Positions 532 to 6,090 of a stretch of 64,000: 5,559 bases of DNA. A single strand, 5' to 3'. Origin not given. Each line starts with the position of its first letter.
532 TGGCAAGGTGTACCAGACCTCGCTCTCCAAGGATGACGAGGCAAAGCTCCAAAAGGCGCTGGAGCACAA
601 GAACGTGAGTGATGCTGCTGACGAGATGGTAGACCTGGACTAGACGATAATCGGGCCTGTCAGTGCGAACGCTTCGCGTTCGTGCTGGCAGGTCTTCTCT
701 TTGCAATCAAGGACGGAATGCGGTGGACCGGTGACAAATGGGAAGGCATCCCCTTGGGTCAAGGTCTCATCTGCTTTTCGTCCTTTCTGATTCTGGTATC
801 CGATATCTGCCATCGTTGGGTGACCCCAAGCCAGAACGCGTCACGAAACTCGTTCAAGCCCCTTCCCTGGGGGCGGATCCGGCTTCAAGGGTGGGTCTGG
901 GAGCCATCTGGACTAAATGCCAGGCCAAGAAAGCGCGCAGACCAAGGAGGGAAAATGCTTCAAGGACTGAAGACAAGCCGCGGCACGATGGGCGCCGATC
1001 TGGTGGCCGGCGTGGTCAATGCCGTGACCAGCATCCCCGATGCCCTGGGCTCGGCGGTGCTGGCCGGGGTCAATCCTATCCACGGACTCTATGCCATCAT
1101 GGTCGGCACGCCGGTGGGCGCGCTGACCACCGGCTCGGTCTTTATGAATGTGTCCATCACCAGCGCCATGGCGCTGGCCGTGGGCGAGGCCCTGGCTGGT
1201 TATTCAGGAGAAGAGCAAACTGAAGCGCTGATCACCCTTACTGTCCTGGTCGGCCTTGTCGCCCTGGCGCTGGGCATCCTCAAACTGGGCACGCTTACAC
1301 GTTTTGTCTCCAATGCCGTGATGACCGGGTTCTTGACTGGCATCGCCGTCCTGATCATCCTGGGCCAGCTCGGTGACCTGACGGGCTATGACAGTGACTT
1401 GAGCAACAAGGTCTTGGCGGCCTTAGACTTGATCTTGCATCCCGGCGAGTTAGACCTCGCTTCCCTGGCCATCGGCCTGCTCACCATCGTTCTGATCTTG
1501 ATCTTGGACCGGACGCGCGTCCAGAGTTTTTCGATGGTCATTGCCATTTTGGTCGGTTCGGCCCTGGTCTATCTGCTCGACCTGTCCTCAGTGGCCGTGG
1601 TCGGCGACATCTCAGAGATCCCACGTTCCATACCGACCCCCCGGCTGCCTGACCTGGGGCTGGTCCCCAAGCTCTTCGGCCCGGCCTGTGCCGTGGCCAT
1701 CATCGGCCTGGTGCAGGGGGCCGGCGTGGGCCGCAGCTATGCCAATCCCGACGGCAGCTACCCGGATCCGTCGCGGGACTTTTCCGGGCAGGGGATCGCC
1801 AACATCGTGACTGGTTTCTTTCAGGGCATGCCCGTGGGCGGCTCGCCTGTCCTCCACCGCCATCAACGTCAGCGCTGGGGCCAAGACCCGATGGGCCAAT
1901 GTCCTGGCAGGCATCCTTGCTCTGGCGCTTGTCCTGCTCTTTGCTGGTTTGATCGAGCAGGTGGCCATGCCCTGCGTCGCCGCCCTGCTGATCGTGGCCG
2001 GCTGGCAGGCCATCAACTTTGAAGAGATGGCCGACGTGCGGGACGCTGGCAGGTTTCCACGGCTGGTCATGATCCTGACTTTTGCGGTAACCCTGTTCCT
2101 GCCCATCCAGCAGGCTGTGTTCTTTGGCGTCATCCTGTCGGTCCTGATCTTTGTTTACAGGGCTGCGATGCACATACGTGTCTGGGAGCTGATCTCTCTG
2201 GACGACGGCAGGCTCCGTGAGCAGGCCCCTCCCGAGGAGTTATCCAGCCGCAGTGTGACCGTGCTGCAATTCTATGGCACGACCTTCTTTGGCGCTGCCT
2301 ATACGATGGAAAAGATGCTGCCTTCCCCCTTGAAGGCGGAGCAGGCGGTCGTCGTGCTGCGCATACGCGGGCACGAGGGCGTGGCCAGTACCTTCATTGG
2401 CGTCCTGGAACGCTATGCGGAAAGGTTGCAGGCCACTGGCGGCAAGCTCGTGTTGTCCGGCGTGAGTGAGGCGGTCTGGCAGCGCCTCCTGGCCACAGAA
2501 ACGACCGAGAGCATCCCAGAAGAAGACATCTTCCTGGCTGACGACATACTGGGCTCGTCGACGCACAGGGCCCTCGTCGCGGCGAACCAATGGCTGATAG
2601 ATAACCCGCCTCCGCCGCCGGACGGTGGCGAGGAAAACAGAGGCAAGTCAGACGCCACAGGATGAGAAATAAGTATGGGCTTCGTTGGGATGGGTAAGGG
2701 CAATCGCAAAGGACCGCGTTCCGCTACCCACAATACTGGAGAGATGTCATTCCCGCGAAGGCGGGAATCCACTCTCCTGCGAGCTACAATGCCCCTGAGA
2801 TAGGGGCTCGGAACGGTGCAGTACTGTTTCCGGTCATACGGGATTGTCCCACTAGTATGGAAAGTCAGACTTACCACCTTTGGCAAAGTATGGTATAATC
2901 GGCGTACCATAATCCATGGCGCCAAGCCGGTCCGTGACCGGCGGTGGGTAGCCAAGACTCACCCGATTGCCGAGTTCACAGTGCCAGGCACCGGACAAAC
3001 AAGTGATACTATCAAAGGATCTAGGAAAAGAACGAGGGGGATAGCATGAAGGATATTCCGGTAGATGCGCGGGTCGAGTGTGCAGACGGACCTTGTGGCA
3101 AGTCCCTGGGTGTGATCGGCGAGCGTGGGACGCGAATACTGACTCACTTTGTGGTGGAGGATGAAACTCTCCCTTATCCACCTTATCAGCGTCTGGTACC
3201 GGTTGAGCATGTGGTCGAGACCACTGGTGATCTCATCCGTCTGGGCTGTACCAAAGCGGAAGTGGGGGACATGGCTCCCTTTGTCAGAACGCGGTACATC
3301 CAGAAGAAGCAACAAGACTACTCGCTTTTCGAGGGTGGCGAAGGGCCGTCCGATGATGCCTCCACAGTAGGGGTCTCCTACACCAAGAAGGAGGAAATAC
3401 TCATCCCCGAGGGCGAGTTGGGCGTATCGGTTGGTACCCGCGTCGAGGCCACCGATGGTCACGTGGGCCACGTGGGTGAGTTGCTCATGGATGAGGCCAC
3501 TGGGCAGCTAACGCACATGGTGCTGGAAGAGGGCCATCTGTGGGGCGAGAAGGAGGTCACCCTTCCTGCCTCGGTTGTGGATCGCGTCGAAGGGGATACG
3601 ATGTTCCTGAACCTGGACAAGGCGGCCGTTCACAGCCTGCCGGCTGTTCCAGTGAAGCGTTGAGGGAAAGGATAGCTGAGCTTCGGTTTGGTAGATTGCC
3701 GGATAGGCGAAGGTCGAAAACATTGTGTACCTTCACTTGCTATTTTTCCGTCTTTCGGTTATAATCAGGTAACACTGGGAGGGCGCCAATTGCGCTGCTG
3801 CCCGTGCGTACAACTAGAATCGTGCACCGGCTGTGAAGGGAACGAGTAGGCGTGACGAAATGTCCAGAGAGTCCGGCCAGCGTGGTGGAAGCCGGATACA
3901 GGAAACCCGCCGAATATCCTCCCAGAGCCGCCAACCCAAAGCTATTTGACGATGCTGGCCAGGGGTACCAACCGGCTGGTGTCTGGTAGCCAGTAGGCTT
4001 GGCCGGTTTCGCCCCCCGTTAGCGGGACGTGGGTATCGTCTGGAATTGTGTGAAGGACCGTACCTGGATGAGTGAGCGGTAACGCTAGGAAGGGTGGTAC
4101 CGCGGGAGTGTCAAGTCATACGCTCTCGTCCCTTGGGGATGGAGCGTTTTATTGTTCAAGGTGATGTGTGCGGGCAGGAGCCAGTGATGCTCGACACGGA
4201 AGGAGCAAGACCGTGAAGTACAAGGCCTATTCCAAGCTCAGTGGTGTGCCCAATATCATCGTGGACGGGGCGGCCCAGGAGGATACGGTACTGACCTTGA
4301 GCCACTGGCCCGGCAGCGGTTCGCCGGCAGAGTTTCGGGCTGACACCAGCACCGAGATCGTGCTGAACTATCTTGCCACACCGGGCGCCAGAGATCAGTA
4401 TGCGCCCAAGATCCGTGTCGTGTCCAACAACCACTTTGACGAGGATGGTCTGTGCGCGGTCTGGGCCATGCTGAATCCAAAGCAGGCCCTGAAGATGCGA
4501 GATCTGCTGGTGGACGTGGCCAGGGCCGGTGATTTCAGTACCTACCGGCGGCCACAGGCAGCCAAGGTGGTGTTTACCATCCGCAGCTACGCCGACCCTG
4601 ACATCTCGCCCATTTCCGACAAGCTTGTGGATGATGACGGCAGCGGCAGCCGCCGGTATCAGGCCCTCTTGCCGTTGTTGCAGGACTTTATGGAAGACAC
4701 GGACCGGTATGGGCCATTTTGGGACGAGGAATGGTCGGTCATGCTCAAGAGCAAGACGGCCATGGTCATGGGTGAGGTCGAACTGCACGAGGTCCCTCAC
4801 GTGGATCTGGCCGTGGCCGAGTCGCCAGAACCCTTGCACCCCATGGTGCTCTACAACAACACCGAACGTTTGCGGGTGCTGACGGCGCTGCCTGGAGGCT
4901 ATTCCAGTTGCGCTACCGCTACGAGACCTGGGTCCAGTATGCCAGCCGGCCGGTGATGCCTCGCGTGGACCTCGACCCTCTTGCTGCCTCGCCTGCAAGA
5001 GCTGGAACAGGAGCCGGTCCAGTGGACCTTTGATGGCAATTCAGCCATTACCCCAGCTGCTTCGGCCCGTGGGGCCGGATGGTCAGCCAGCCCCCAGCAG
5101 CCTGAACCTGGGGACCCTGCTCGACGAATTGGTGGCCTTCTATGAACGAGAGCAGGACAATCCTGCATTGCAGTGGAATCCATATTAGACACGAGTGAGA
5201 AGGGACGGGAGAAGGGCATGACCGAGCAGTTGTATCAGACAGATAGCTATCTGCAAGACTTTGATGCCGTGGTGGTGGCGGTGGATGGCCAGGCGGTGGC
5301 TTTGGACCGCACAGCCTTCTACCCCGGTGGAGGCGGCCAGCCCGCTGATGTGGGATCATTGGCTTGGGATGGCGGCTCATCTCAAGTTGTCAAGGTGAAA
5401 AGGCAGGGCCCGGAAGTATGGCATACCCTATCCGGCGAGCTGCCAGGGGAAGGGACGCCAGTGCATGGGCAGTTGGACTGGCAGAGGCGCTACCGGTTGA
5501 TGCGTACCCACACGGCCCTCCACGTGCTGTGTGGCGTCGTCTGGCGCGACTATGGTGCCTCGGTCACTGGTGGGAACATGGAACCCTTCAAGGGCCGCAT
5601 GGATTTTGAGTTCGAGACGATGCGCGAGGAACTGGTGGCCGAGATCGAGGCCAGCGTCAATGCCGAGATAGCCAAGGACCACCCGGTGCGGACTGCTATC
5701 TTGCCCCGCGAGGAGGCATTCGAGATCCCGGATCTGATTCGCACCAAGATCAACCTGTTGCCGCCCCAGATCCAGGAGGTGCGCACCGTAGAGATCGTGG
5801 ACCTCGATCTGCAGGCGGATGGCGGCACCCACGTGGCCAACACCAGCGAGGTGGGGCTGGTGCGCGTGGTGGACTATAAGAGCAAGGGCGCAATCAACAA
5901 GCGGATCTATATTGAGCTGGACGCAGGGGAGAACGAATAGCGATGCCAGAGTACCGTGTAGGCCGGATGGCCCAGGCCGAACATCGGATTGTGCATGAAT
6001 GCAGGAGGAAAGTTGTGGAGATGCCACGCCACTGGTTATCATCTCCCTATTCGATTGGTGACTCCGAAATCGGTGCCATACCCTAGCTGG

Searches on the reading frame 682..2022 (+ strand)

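Call 38: search_protein_families(library=pfam, proteins=[window:682-2022:+], max_evalue=0.001)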
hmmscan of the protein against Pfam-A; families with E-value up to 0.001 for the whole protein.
window:682-2022:+ (446 aa): 1 family
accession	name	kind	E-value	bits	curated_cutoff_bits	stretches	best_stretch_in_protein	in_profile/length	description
PF00916.26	Sulfate_transp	-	1e-47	163.2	23.2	1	105-388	3-301/380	Sulfate permease family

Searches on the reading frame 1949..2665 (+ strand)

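Call 38: search_protein_families(library=pfam, proteins=[window:1949-2665:+], max_evalue=0.001)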
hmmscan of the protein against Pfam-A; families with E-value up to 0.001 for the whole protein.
window:1949-2665:+ (238 aa): 1 family
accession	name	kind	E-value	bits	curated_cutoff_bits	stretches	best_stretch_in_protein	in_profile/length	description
PF01740.26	STAS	-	1.7e-07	31.4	22.6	1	101-189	8-97/106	STAS domain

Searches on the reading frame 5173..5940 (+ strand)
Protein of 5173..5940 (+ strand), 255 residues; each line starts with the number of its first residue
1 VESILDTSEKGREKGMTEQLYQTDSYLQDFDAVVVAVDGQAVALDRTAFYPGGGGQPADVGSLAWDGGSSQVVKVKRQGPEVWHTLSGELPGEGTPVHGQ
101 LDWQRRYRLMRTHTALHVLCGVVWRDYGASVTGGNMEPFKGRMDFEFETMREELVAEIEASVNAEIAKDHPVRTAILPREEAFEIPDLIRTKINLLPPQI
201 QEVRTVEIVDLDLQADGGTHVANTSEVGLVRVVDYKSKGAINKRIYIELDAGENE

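Call 63: search_protein_families(library=pfam, proteins=[window:5173-5940:+], max_evalue=0.000001)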
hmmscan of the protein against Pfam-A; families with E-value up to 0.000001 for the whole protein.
window:5173-5940:+ (255 aa): 2 families
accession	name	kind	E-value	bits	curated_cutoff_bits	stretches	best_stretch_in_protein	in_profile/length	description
PF01411.24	tRNA-synt_2c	-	5.5e-11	42.1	30.3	1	28-105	473-552/552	tRNA synthetases class II (A)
PF07973.19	tRNA_SAD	-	3.3e-10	40.2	24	1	203-246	1-44/44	Threonyl and Alanyl tRNA synthetase second additional domain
